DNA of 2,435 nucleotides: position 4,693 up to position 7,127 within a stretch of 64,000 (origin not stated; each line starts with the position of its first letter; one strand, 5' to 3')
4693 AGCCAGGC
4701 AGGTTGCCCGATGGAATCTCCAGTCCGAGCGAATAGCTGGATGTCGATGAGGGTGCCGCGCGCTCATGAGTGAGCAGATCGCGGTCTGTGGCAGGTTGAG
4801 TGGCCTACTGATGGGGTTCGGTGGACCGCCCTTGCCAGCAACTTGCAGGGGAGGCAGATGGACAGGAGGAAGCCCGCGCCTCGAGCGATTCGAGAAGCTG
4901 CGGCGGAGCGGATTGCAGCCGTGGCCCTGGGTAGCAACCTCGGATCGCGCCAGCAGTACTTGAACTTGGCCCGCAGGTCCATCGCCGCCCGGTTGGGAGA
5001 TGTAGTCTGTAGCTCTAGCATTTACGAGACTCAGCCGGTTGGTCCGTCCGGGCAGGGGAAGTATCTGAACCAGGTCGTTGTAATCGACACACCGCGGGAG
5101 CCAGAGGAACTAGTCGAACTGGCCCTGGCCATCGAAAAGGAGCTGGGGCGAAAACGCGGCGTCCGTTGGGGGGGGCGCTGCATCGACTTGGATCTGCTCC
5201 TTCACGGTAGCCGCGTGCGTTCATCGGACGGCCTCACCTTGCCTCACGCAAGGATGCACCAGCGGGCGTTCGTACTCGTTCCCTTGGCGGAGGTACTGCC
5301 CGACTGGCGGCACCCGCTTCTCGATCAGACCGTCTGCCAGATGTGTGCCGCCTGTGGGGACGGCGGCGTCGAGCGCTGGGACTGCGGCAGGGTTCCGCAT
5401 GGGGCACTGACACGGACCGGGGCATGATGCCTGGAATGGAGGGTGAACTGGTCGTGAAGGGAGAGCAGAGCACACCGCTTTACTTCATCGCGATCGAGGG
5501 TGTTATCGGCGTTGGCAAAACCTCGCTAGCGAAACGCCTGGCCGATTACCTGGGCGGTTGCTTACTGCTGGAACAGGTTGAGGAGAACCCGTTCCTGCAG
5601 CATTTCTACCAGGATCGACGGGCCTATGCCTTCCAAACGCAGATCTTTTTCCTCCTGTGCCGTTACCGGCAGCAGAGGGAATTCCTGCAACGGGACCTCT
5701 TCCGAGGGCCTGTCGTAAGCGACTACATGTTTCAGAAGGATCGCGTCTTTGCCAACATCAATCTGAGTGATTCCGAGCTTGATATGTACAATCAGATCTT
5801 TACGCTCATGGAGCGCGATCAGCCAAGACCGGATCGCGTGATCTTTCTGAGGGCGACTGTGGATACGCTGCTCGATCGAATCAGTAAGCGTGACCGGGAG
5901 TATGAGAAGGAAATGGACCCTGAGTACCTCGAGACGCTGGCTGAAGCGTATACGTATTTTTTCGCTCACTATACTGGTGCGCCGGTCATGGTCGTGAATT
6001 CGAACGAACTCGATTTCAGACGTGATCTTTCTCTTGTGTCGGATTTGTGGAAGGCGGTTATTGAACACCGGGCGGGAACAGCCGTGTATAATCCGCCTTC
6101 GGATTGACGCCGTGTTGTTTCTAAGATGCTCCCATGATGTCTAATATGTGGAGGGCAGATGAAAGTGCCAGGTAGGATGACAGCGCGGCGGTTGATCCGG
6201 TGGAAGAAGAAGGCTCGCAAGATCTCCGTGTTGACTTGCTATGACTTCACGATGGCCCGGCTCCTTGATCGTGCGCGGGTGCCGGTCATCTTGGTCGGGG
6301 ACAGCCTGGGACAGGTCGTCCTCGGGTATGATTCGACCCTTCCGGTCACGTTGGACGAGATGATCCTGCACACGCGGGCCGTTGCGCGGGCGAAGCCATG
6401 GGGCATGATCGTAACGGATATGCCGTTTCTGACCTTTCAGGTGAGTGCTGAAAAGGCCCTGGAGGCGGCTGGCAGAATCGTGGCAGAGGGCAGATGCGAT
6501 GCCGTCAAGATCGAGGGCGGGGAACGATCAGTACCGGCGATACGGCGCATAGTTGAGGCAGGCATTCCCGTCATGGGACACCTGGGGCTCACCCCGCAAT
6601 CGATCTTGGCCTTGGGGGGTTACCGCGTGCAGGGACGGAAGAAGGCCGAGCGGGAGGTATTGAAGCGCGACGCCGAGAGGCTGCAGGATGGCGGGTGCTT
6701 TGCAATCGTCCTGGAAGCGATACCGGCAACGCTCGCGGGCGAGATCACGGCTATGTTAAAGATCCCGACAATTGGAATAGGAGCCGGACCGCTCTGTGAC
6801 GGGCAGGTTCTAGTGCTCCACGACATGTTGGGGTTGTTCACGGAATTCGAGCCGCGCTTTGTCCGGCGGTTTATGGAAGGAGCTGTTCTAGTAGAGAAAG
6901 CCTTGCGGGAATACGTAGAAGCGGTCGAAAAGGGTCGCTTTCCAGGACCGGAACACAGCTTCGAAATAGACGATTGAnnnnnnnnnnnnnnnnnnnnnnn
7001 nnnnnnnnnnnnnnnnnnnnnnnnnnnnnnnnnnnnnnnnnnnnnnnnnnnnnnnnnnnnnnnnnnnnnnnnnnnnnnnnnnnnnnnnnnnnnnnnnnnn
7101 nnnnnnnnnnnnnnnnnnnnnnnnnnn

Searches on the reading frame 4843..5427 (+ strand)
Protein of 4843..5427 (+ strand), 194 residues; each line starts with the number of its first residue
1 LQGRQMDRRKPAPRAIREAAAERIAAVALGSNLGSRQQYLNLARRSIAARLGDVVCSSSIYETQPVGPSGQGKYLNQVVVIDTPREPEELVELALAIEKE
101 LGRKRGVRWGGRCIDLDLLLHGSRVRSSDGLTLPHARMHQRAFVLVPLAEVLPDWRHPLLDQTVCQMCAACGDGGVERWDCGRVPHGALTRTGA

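Call 3: search_protein_families(library=pfam, proteins=[window:4843-5427:+], max_evalue=1)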
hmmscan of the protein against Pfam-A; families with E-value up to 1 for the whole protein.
window:4843-5427:+ (194 aa): 1 family
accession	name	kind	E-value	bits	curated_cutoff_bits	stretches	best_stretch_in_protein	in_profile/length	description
PF01288.25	HPPK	-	1.7e-36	125.5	25.7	1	27-153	2-116/116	7,8-dihydro-6-hydroxymethylpterin-pyrophosphokinase (HPPK)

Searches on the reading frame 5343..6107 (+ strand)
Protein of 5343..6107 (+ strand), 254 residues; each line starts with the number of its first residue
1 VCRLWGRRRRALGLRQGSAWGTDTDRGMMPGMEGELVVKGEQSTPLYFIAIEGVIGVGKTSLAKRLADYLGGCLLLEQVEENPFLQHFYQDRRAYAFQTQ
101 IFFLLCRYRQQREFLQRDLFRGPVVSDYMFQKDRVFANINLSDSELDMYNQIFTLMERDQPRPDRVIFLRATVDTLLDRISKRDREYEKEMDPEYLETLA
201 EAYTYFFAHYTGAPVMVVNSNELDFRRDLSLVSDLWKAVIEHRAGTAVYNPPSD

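Call 3: search_protein_families(library=pfam, proteins=[window:5343-6107:+], max_evalue=1)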
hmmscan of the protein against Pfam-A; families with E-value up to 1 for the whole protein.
window:5343-6107:+ (254 aa): 13 families
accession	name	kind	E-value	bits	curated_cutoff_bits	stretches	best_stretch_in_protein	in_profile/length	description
PF01712.25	dNK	-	1.9e-39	136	27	1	49-233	1-192/203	Deoxynucleoside kinase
PF13238.12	AAA_18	-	4e-06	27.7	29.4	1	49-189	1-117/128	AAA domain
PF02223.23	Thymidylate_kin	-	5.2e-06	26.7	27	1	51-213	1-168/185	Thymidylate kinase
PF13671.12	AAA_33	-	0.0015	19.3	27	1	50-194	3-131/143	AAA domain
PF00004.35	AAA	-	0.0027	18.6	21.2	1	52-71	4-23/131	ATPase family associated with various cellular activities (AAA)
PF13401.12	AAA_22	-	0.0094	16.7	27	1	48-176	7-78/130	AAA domain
PF01202.28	SKI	-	0.025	15.2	22.1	0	165-204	87-129/159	Shikimate kinase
PF02367.23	TsaE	-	0.048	14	26.6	1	45-71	20-46/128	Threonylcarbamoyl adenosine biosynthesis protein TsaE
PF05729.18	NACHT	-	0.05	13.9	26.7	1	49-72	3-26/167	NACHT domain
PF20720.3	nSTAND3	-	0.091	12.9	27.2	1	48-70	19-41/155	Novel STAND NTPase 3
PF13191.12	AAA_16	-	0.13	13.2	32.6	1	49-82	27-63/167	AAA ATPase domain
PF13521.12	AAA_28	-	0.17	12.5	27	1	49-93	2-45/164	AAA domain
PF24883.2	NPHP3_N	-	0.25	12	24.8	1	48-94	24-62/164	Nephrocystin 3, N-terminal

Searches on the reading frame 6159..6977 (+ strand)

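Call 3: search_protein_families(library=pfam, proteins=[window:6159-6977:+], max_evalue=1)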
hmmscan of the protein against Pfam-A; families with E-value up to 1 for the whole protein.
window:6159-6977:+ (272 aa): 3 families
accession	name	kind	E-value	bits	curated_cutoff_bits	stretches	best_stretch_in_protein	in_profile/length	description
PF02548.21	Pantoate_transf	-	3.9e-109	364.5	28.7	1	6-263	1-258/259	Ketopantoate hydroxymethyltransferase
PF01177.27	Asp_Glu_race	-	0.012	15.9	31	1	157-208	47-97/211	Asp/Glu/Hydantoin racemase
PF07520.16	SrfB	-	0.34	9.3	27.1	1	90-157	739-800/992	Virulence factor SrfB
